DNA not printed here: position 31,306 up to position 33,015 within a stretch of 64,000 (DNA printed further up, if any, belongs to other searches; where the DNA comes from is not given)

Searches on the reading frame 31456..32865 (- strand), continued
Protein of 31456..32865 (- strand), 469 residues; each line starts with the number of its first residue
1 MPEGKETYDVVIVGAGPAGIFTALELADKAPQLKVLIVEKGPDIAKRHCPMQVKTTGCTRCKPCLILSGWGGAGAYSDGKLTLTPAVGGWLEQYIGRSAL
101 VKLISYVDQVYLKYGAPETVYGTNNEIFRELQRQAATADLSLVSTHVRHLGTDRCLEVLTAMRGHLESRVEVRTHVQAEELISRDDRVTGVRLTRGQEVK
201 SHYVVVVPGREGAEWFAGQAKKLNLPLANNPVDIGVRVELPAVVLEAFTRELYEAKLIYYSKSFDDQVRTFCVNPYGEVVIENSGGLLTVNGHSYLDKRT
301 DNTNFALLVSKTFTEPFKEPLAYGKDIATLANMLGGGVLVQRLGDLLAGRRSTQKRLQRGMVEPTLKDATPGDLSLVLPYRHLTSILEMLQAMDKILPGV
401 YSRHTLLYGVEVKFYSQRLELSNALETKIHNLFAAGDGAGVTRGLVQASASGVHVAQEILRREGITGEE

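Call 17: find_homologous_proteins(query=window:31456-32865:-, max_evalue=1e-100)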
Query window:31456-32865:- (469 aa): 7996 proteins with E <= 1e-100 among 8000 candidates; the best 120 are listed.
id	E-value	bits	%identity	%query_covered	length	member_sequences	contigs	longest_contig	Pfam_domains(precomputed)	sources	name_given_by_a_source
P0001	5.5e-292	986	93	100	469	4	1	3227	PF01266.31,PF00890.31,PF07992.21,PF21688.4,PF03486.21,PF05834.19,PF01134.29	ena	-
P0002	2.3e-284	961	90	100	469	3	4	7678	PF01946.24,PF01266.31,PF00890.31,PF07992.21,PF21688.4,PF03486.21,PF05834.19,PF01134.29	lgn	-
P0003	1.3e-276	936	88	100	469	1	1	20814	PF01946.24,PF01266.31,PF13450.13,PF00890.31,PF07992.21,PF21688.4,PF03486.21,PF13454.13,PF05834.19,PF01134.29,PF01494.26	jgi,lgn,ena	-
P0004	5.1e-261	884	83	100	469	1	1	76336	PF01946.24,PF01266.31,PF13450.13,PF00890.31,PF07992.21,PF21688.4,PF03486.21,PF05834.19,PF01134.29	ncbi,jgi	ncbi:MAG TPA: NAD(P)/FAD-dependent oxidoreductase [Bacillota bacterium]|jgi:hypothetical protein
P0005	3.9e-221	753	73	97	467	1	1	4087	PF01266.31,PF00890.31,PF07992.21,PF21688.4,PF03486.21,PF01134.29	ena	-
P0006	6.5e-216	736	71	97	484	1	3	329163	PF01266.31,PF07992.21,PF21688.4,PF05834.19,PF01134.29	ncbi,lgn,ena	-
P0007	7.4e-213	726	69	97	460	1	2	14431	PF01946.24,PF01266.31,PF00890.31,PF07992.21,PF21688.4,PF03486.21,PF05834.19,PF01134.29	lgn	-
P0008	2.4e-212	724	69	97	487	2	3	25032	PF01266.31,PF07992.21,PF21688.4,PF01134.29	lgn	-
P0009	1.1e-211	722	68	98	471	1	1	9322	PF01266.31,PF00890.31,PF07992.21,PF21688.4,PF03486.21,PF05834.19,PF01134.29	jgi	-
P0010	2.3e-211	721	68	98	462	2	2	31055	PF01266.31,PF00890.31,PF07992.21,PF21688.4,PF03486.21,PF05834.19,PF01134.29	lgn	-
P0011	2.4e-211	721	70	97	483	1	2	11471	PF01946.24,PF01266.31,PF00890.31,PF07992.21,PF21688.4,PF03486.21,PF05834.19,PF01134.29,PF01494.26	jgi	jgi:uncharacterized FAD-dependent dehydrogenase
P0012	1.1e-210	719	68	98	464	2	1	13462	PF01266.31,PF13450.13,PF00890.31,PF07992.21,PF21688.4,PF03486.21,PF05834.19,PF01134.29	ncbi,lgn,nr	ncbi:MAG: NAD(P)/FAD-dependent oxidoreductase [Firmicutes bacterium]|nr:NAD(P)/FAD-dependent oxidore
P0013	4.0e-208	710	66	98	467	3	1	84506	PF01266.31,PF00890.31,PF07992.21,PF21688.4,PF03486.21,PF05834.19,PF01134.29,PF01494.26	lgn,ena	-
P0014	8.7e-208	709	67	98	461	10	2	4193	PF01266.31,PF00890.31,PF07992.21,PF21688.4,PF13738.13,PF03486.21,PF13454.13,PF01134.29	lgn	-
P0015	1.3e-207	708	67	97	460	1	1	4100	PF01266.31,PF00890.31,PF07992.21,PF21688.4,PF03486.21,PF01134.29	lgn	-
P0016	1.4e-207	708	66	97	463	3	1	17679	PF01266.31,PF00890.31,PF07992.21,PF21688.4,PF13738.13,PF03486.21,PF13454.13,PF05834.19,PF01134.29,PF01494.26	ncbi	-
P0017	4.6e-207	707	67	97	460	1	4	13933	PF01266.31,PF00890.31,PF07992.21,PF21688.4,PF03486.21,PF01134.29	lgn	-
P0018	6.2e-207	706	68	98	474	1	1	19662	PF01266.31,PF00890.31,PF07992.21,PF21688.4,PF03486.21,PF05834.19,PF01134.29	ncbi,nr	ncbi:MAG: NAD(P)/FAD-dependent oxidoreductase [Acetobacteraceae bacterium]|nr:NAD(P)/FAD-dependent o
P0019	7.6e-207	706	67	97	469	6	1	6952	PF01266.31,PF00890.31,PF07992.21,PF21688.4,PF13738.13,PF03486.21,PF01134.29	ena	-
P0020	8.3e-207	706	68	97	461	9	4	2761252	PF01266.31,PF00890.31,PF07992.21,PF21688.4,PF13738.13,PF03486.21,PF05834.19,PF01134.29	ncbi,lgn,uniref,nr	ncbi:conserved protein of unknown function [Tepidanaerobacter acetatoxydans Re1]|uniref:FAD-dependen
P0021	9.0e-207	706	69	97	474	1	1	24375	PF01266.31,PF13450.13,PF00890.31,PF07992.21,PF21688.4,PF13738.13,PF03486.21,PF01134.29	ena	-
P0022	9.5e-207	705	67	97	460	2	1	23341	PF01266.31,PF00890.31,PF07992.21,PF21688.4,PF03486.21,PF05834.19,PF01134.29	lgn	-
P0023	1.6e-206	705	67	97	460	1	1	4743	PF01266.31,PF00890.31,PF07992.21,PF21688.4,PF03486.21,PF01134.29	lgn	-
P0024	5.9e-206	703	67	97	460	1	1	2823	PF01266.31,PF00890.31,PF07992.21,PF21688.4,PF03486.21,PF01134.29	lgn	-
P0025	6.9e-206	703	66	99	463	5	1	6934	PF01266.31,PF00890.31,PF07992.21,PF21688.4,PF03486.21,PF05834.19,PF01134.29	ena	-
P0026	7.8e-206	702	66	98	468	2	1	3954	PF01266.31,PF00890.31,PF07992.21,PF21688.4,PF03486.21,PF05834.19,PF01134.29,PF01494.26,PF12831.14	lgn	-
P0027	1.2e-205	702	67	97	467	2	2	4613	PF01266.31,PF00890.31,PF07992.21,PF21688.4,PF03486.21,PF05834.19,PF01134.29,PF01494.26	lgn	-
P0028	1.5e-205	702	66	97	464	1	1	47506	PF01946.24,PF01266.31,PF00890.31,PF07992.21,PF21688.4,PF13738.13,PF03486.21,PF01134.29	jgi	-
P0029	1.5e-205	702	66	97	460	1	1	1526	PF01266.31,PF00890.31,PF07992.21,PF21688.4,PF03486.21,PF01134.29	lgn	-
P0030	1.8e-205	701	68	97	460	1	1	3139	PF01946.24,PF01266.31,PF00890.31,PF07992.21,PF21688.4,PF03486.21,PF05834.19,PF01134.29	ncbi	ncbi:MAG: NAD(P)/FAD-dependent oxidoreductase [Bacillota bacterium]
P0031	3.8e-205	700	68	97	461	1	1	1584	PF01946.24,PF01266.31,PF00890.31,PF07992.21,PF21688.4,PF03486.21,PF05834.19,PF01134.29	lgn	-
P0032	4.5e-205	700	66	97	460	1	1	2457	PF01266.31,PF00890.31,PF07992.21,PF21688.4,PF13738.13,PF03486.21,PF01134.29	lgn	-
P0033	4.5e-205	700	66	97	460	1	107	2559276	PF01266.31,PF00890.31,PF07992.21,PF21688.4,PF13738.13,PF03486.21,PF01134.29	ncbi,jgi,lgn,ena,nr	ncbi:MAG: NAD(P)/FAD-dependent oxidoreductase [Tepidanaerobacteraceae bacterium]|nr:NAD(P)/FAD-depen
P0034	4.8e-205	700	66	98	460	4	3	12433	PF01266.31,PF00890.31,PF07992.21,PF21688.4,PF03486.21,PF05834.19,PF01134.29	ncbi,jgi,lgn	-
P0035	5.3e-205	700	65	99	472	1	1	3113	PF01266.31,PF00890.31,PF07992.21,PF21688.4,PF03486.21,PF05834.19,PF01134.29,PF01494.26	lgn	-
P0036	7.4e-205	699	68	98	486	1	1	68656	PF01266.31,PF00890.31,PF07992.21,PF21688.4,PF13738.13,PF03486.21,PF05834.19,PF01134.29,PF01494.26,PF12831.14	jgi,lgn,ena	-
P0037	8.1e-205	699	66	97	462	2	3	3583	PF01266.31,PF00890.31,PF07992.21,PF21688.4,PF03486.21,PF05834.19,PF01134.29,PF01494.26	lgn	-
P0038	1.1e-204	699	68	97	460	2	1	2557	PF01266.31,PF00890.31,PF07992.21,PF21688.4,PF13738.13,PF03486.21,PF01134.29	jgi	jgi:uncharacterized FAD-dependent dehydrogenase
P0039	1.1e-204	699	65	97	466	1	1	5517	PF01266.31,PF00890.31,PF07992.21,PF21688.4,PF13738.13,PF03486.21,PF01134.29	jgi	-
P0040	1.1e-204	699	66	99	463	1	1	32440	PF01946.24,PF01266.31,PF00890.31,PF07992.21,PF21688.4,PF03486.21,PF05834.19,PF01134.29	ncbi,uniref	ncbi:NAD(P)/FAD-dependent oxidoreductase [Thermoanaerobacterium sp. DL9XJH110]|uniref:NAD(P)/FAD-dep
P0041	1.2e-204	699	65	97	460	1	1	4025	PF01266.31,PF00890.31,PF07992.21,PF21688.4,PF13738.13,PF03486.21,PF01134.29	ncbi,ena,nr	ncbi:MAG TPA: NAD(P)/FAD-dependent oxidoreductase [Tepidanaerobacteraceae bacterium]|nr:NAD(P)/FAD-d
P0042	1.6e-204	698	67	97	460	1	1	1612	PF01266.31,PF00890.31,PF07992.21,PF21688.4,PF03486.21,PF05834.19,PF01134.29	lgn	-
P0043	1.6e-204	698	65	97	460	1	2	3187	PF01266.31,PF00890.31,PF07992.21,PF21688.4,PF13738.13,PF03486.21,PF01134.29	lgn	-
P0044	1.7e-204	698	68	97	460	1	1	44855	PF01266.31,PF00890.31,PF07992.21,PF21688.4,PF03486.21,PF05834.19,PF01134.29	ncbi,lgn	-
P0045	1.8e-204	698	67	99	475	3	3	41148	PF01266.31,PF00890.31,PF07992.21,PF00070.34,PF21688.4,PF03486.21,PF01134.29,PF01494.26,PF12831.14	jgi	jgi:uncharacterized FAD-dependent dehydrogenase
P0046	1.9e-204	698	64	100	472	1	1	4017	PF01266.31,PF00890.31,PF07992.21,PF21688.4,PF03486.21,PF05834.19,PF01134.29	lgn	-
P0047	2.2e-204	698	65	97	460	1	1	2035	PF01266.31,PF00890.31,PF07992.21,PF21688.4,PF13738.13,PF03486.21,PF01134.29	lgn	-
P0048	3.1e-204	697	65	97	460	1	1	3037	PF01266.31,PF00890.31,PF07992.21,PF21688.4,PF13738.13,PF03486.21,PF01134.29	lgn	-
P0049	3.1e-204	697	65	97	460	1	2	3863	PF01266.31,PF00890.31,PF07992.21,PF21688.4,PF13738.13,PF03486.21,PF01134.29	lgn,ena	-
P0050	3.1e-204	697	65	97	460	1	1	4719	PF01266.31,PF00890.31,PF07992.21,PF21688.4,PF13738.13,PF03486.21,PF01134.29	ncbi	-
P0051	3.1e-204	697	66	97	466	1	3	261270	PF01266.31,PF00890.31,PF07992.21,PF21688.4,PF03486.21,PF05834.19,PF01134.29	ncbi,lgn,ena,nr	ncbi:MAG TPA: NAD(P)/FAD-dependent oxidoreductase [Thermoanaerobacterales bacterium]|nr:NAD(P)/FAD-d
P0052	4.9e-204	697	66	97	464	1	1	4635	PF01266.31,PF00890.31,PF07992.21,PF21688.4,PF13738.13,PF03486.21,PF01134.29,PF01494.26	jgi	-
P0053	5.6e-204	696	67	97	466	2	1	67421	PF01946.24,PF01266.31,PF00890.31,PF07992.21,PF21688.4,PF13738.13,PF03486.21,PF05834.19,PF01134.29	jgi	-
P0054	8.0e-204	696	65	97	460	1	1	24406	PF01266.31,PF00890.31,PF07992.21,PF21688.4,PF13738.13,PF03486.21,PF01134.29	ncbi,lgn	ncbi:MAG: NAD(P)/FAD-dependent oxidoreductase [Tepidanaerobacteraceae bacterium]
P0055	1.4e-203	695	67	97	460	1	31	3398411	PF01266.31,PF00890.31,PF07992.21,PF21688.4,PF03486.21,PF05834.19,PF01134.29,PF01494.26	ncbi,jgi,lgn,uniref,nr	ncbi:MAG: uncharacterized protein PWR06_393 [Thermoanaerobacteraceae bacterium]|jgi:hypothetical pro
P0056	1.5e-203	695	65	97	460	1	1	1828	PF01266.31,PF00890.31,PF07992.21,PF21688.4,PF13738.13,PF03486.21,PF01134.29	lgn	-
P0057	2.1e-203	694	65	97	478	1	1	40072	PF00890.31,PF07992.21,PF21688.4,PF03486.21,PF05834.19,PF01134.29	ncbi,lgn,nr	ncbi:MAG: uncharacterized protein PWQ97_718 [Tepidanaerobacteraceae bacterium]|nr:uncharacterized pr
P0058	2.9e-203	694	66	97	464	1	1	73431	PF01266.31,PF01593.31,PF00890.31,PF07992.21,PF21688.4,PF13738.13,PF03486.21,PF01134.29,PF01494.26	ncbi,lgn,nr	ncbi:MAG: NAD(P)/FAD-dependent oxidoreductase [Thermosediminibacteraceae bacterium]|nr:NAD(P)/FAD-de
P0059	4.9e-203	693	66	97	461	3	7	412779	PF01266.31,PF00890.31,PF07992.21,PF21688.4,PF13738.13,PF03486.21,PF05834.19,PF01134.29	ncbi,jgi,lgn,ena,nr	ncbi:MAG: NAD(P)/FAD-dependent oxidoreductase [Tepidanaerobacteraceae bacterium]|jgi:uncharacterized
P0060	5.5e-203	693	65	97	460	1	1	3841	PF01266.31,PF00890.31,PF07992.21,PF21688.4,PF03486.21,PF01134.29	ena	-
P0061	7.8e-203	693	67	97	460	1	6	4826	PF01266.31,PF00890.31,PF07992.21,PF21688.4,PF03486.21,PF05834.19,PF01134.29,PF01494.26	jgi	jgi:hypothetical protein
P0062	8.2e-203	693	65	98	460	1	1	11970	PF01266.31,PF00890.31,PF07992.21,PF21688.4,PF13738.13,PF03486.21,PF05834.19,PF01134.29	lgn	-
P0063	1.3e-202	692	66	97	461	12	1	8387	PF01266.31,PF00890.31,PF07992.21,PF21688.4,PF13738.13,PF03486.21,PF05834.19,PF01134.29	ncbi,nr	ncbi:MAG TPA: NAD(P)/FAD-dependent oxidoreductase [Thermoanaerobacterales bacterium]|nr:NAD(P)/FAD-d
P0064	4.2e-202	690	66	97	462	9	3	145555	PF01266.31,PF00890.31,PF07992.21,PF21688.4,PF13738.13,PF03486.21,PF01134.29,PF01494.26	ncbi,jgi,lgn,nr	ncbi:NAD(P)/FAD-dependent oxidoreductase [Thermovorax subterraneus]|jgi:hypothetical protein|nr:NAD(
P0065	5.9e-202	690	65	98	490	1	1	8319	PF01266.31,PF00890.31,PF07992.21,PF21688.4,PF03486.21,PF01134.29,PF01494.26,PF12831.14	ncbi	-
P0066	6.8e-202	689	66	97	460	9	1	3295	PF01266.31,PF00890.31,PF07992.21,PF21688.4,PF03486.21,PF01134.29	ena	-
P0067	6.8e-202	689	66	97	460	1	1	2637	PF01266.31,PF13450.13,PF00890.31,PF07992.21,PF21688.4,PF03486.21,PF05834.19,PF01134.29,PF01494.26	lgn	-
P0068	2.0e-201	688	67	97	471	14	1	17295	PF01266.31,PF13450.13,PF00890.31,PF07992.21,PF21688.4,PF13738.13,PF03486.21,PF05834.19,PF01134.29,PF01494.26,PF12831.14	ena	-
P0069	2.1e-201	688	66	98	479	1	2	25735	PF01266.31,PF00890.31,PF07992.21,PF21688.4,PF03486.21,PF01134.29,PF01494.26,PF12831.14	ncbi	-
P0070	3.5e-201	687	67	97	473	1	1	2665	PF01266.31,PF00890.31,PF07992.21,PF21688.4,PF03486.21,PF05834.19,PF01134.29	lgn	-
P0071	4.4e-201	687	66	99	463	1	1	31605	PF01266.31,PF00890.31,PF07992.21,PF21688.4,PF13738.13,PF03486.21,PF01134.29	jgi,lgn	jgi:hypothetical protein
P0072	6.3e-201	686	65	97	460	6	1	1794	PF01266.31,PF00890.31,PF07992.21,PF21688.4,PF03486.21,PF01134.29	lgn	-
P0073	1.5e-200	685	66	97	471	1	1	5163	PF01266.31,PF00890.31,PF07992.21,PF21688.4,PF13738.13,PF03486.21,PF05834.19,PF01134.29,PF01494.26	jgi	jgi:hypothetical protein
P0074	1.7e-200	685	65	98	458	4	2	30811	PF01266.31,PF13450.13,PF00890.31,PF07992.21,PF21688.4,PF13738.13,PF03486.21,PF05834.19,PF01134.29,PF01494.26,PF12831.14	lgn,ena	-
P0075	2.0e-200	685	67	99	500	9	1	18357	PF01266.31,PF00890.31,PF07992.21,PF21688.4,PF03486.21,PF01134.29,PF01494.26,PF12831.14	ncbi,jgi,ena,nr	ncbi:MAG TPA: FAD-dependent oxidoreductase [Clostridiales bacterium]|nr:FAD-dependent oxidoreductase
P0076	2.2e-200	685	65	97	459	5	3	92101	PF01946.24,PF01266.31,PF13450.13,PF00890.31,PF07992.21,PF21688.4,PF13738.13,PF03486.21,PF05834.19,PF01134.29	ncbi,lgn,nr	ncbi:MAG: uncharacterized protein PWQ82_300 [Thermosediminibacterales bacterium]|nr:uncharacterized 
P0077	2.5e-200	684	66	98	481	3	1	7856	PF01266.31,PF00890.31,PF07992.21,PF21688.4,PF01134.29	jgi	-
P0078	2.8e-200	684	66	97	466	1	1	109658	PF01266.31,PF01593.31,PF00890.31,PF07992.21,PF21688.4,PF13738.13,PF03486.21,PF01134.29,PF01494.26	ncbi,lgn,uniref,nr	ncbi:NAD(P)/FAD-dependent oxidoreductase [Thermosediminibacter litoriperuensis]|uniref:Uncharacteriz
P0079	3.4e-200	684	65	97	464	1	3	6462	PF01266.31,PF00890.31,PF07992.21,PF21688.4,PF03486.21,PF05834.19,PF01134.29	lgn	-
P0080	3.5e-200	684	66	97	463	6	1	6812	PF01266.31,PF07992.21,PF21688.4,PF13738.13,PF03486.21,PF05834.19,PF01134.29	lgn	-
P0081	3.6e-200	684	66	98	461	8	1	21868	PF01266.31,PF00890.31,PF07992.21,PF21688.4,PF13738.13,PF03486.21,PF05834.19,PF01134.29,PF01494.26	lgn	-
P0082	3.8e-200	684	66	98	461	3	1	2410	PF01946.24,PF01266.31,PF13450.13,PF00890.31,PF07992.21,PF21688.4,PF13738.13,PF03486.21,PF05834.19,PF01134.29,PF01494.26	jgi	-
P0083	4.4e-200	684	66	97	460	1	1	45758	PF01946.24,PF01266.31,PF00890.31,PF07992.21,PF21688.4,PF13738.13,PF03486.21,PF05834.19,PF01134.29,PF01494.26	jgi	jgi:hypothetical protein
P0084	5.1e-200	683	66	97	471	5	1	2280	PF01266.31,PF13450.13,PF00890.31,PF07992.21,PF21688.4,PF13738.13,PF03486.21,PF05834.19,PF01134.29,PF01494.26,PF12831.14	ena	-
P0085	6.2e-200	683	65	97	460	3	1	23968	PF01266.31,PF00890.31,PF07992.21,PF21688.4,PF03486.21,PF05834.19,PF01134.29,PF01494.26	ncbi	-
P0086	6.4e-200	683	64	98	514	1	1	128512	PF01266.31,PF13450.13,PF00890.31,PF07992.21,PF21688.4,PF13738.13,PF03486.21,PF01134.29,PF01494.26,PF12831.14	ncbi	-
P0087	6.8e-200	683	66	97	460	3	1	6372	PF01946.24,PF01266.31,PF00890.31,PF07992.21,PF21688.4,PF13738.13,PF03486.21,PF05834.19,PF01134.29,PF01494.26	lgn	-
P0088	7.9e-200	683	66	97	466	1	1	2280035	PF01266.31,PF00890.31,PF07992.21,PF21688.4,PF13738.13,PF03486.21,PF01134.29,PF01494.26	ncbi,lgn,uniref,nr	ncbi:NAD(P)/FAD-dependent oxidoreductase [Thermosediminibacter oceani]|uniref:HI0933 family protein 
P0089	1.2e-199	682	64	97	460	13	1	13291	PF01266.31,PF00890.31,PF07992.21,PF21688.4,PF03486.21,PF01134.29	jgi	-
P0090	1.4e-199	682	66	97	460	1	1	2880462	PF01946.24,PF01266.31,PF00890.31,PF07992.21,PF21688.4,PF13738.13,PF03486.21,PF05834.19,PF01134.29,PF01494.26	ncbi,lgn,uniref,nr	ncbi:NAD(P)/FAD-dependent oxidoreductase [Gelria sp. Kuro-4]|uniref:NAD(P)/FAD-dependent oxidoreduct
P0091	2.6e-199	681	64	98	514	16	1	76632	PF01266.31,PF13450.13,PF00890.31,PF07992.21,PF21688.4,PF13738.13,PF03486.21,PF01134.29,PF01494.26,PF12831.14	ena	-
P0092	2.8e-199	681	65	98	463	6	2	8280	PF01266.31,PF00890.31,PF07992.21,PF21688.4,PF03486.21,PF01134.29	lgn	-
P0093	3.4e-199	681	65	99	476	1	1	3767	PF01266.31,PF00890.31,PF07992.21,PF21688.4,PF03486.21,PF05834.19,PF01134.29,PF01494.26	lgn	-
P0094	4.4e-199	680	66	97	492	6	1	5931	PF13450.13,PF07992.21,PF03486.21,PF05834.19,PF01134.29,PF01494.26,PF12831.14,PF01266.31,PF01593.31,PF00890.31,PF21688.4,PF13738.13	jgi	-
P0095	6.1e-199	680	65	99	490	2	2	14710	PF01266.31,PF13450.13,PF00890.31,PF07992.21,PF00070.34,PF21688.4,PF13738.13,PF03486.21,PF01134.29,PF01494.26,PF12831.14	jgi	jgi:hypothetical protein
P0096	6.3e-199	680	67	98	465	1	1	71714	PF01266.31,PF13450.13,PF00890.31,PF07992.21,PF21688.4,PF03486.21,PF05834.19,PF01134.29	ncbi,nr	ncbi:MAG: NAD(P)/FAD-dependent oxidoreductase [bacterium]|nr:NAD(P)/FAD-dependent oxidoreductase [ba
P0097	1.0e-198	679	66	98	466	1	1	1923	PF01266.31,PF13450.13,PF00890.31,PF07992.21,PF21688.4,PF13738.13,PF03486.21,PF01134.29,PF01494.26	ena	-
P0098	1.2e-198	679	65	99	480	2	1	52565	PF01266.31,PF00890.31,PF07992.21,PF21688.4,PF05834.19,PF01134.29,PF01494.26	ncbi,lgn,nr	ncbi:MAG: FAD-binding protein [Bacillota bacterium]|nr:FAD-binding protein [Bacillota bacterium]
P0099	1.3e-198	679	66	99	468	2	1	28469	PF01946.24,PF01266.31,PF00890.31,PF07992.21,PF21688.4,PF03486.21,PF05834.19,PF01134.29,PF12831.14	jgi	-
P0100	1.4e-198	679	66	97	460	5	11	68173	PF01946.24,PF01266.31,PF00890.31,PF07992.21,PF21688.4,PF03486.21,PF05834.19,PF01134.29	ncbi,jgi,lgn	jgi:uncharacterized FAD-dependent dehydrogenase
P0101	1.9e-198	678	63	100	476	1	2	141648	PF01266.31,PF00890.31,PF07992.21,PF21688.4,PF03486.21,PF05834.19,PF01134.29,PF01494.26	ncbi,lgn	-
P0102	2.3e-198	678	67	98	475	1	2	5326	PF01266.31,PF13450.13,PF00890.31,PF07992.21,PF21688.4,PF03486.21,PF01134.29,PF01494.26,PF12831.14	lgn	-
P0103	2.6e-198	678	65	98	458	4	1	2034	PF13450.13,PF07992.21,PF03486.21,PF05834.19,PF01134.29,PF01494.26,PF12831.14,PF01946.24,PF01266.31,PF00890.31,PF21688.4,PF13738.13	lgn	-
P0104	2.7e-198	678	66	98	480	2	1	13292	PF01266.31,PF00890.31,PF07992.21,PF21688.4,PF13738.13,PF03486.21,PF05834.19,PF01134.29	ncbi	ncbi:MAG: NAD(P)/FAD-dependent oxidoreductase [Syntrophothermus sp.]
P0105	3.1e-198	677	65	97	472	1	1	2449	PF01266.31,PF00890.31,PF07992.21,PF21688.4,PF03486.21,PF01134.29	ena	-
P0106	3.3e-198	677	65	97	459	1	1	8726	PF01266.31,PF13450.13,PF00890.31,PF07992.21,PF21688.4,PF03486.21,PF05834.19,PF01134.29,PF12831.14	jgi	jgi:uncharacterized FAD-dependent dehydrogenase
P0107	3.4e-198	677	65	98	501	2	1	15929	PF01266.31,PF13450.13,PF00890.31,PF07992.21,PF21688.4,PF13738.13,PF03486.21,PF01134.29,PF01494.26,PF12831.14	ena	-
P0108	3.4e-198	677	64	98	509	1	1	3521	PF01266.31,PF13450.13,PF00890.31,PF07992.21,PF21688.4,PF13738.13,PF03486.21,PF01134.29,PF01494.26,PF12831.14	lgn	-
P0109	3.4e-198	677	64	98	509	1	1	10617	PF01266.31,PF13450.13,PF00890.31,PF07992.21,PF21688.4,PF13738.13,PF03486.21,PF01134.29,PF01494.26,PF12831.14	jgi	jgi:hypothetical protein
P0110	3.6e-198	677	65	98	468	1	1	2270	PF01266.31,PF13450.13,PF00890.31,PF07992.21,PF21688.4,PF13738.13,PF03486.21,PF01134.29,PF01494.26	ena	-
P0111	3.6e-198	677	66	98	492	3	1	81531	PF01266.31,PF13450.13,PF00890.31,PF07992.21,PF21688.4,PF03486.21,PF05834.19,PF01134.29,PF01494.26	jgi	-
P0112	3.6e-198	677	65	98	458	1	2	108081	PF01946.24,PF01266.31,PF13450.13,PF00890.31,PF07992.21,PF21688.4,PF13738.13,PF03486.21,PF05834.19,PF01134.29,PF01494.26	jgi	jgi:uncharacterized FAD-dependent dehydrogenase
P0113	4.4e-198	677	66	97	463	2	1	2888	PF01266.31,PF00890.31,PF07992.21,PF21688.4,PF13738.13,PF03486.21,PF01134.29,PF01494.26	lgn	-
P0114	5.3e-198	677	67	97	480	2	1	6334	PF01266.31,PF00890.31,PF07992.21,PF21688.4,PF03486.21,PF01134.29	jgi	-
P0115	6.8e-198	676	63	98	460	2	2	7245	PF01946.24,PF01266.31,PF13450.13,PF00890.31,PF07992.21,PF21688.4,PF13738.13,PF03486.21,PF05834.19,PF01134.29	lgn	-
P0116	7.9e-198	676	66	97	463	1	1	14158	PF01266.31,PF00890.31,PF07992.21,PF21688.4,PF13738.13,PF03486.21,PF05834.19,PF01134.29,PF01494.26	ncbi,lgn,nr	ncbi:MAG TPA: NAD(P)/FAD-dependent oxidoreductase [Firmicutes bacterium]|nr:NAD(P)/FAD-dependent oxi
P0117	8.6e-198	676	65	98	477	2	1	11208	PF01266.31,PF00890.31,PF07992.21,PF21688.4,PF03486.21,PF13454.13,PF05834.19,PF01134.29,PF12831.14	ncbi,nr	ncbi:MAG TPA: NAD(P)/FAD-dependent oxidoreductase [Firmicutes bacterium]|nr:NAD(P)/FAD-dependent oxi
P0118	9.8e-198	676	65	98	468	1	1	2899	PF01266.31,PF13450.13,PF00890.31,PF07992.21,PF21688.4,PF13738.13,PF03486.21,PF01134.29,PF01494.26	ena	-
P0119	1.0e-197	676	65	98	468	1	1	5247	PF01266.31,PF13450.13,PF00890.31,PF07992.21,PF21688.4,PF13738.13,PF03486.21,PF01134.29,PF01494.26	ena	-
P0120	1.1e-197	676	65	99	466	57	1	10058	PF01946.24,PF01266.31,PF13450.13,PF00890.31,PF07992.21,PF21688.4,PF13738.13,PF03486.21,PF01134.29,PF01494.26,PF12831.14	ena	-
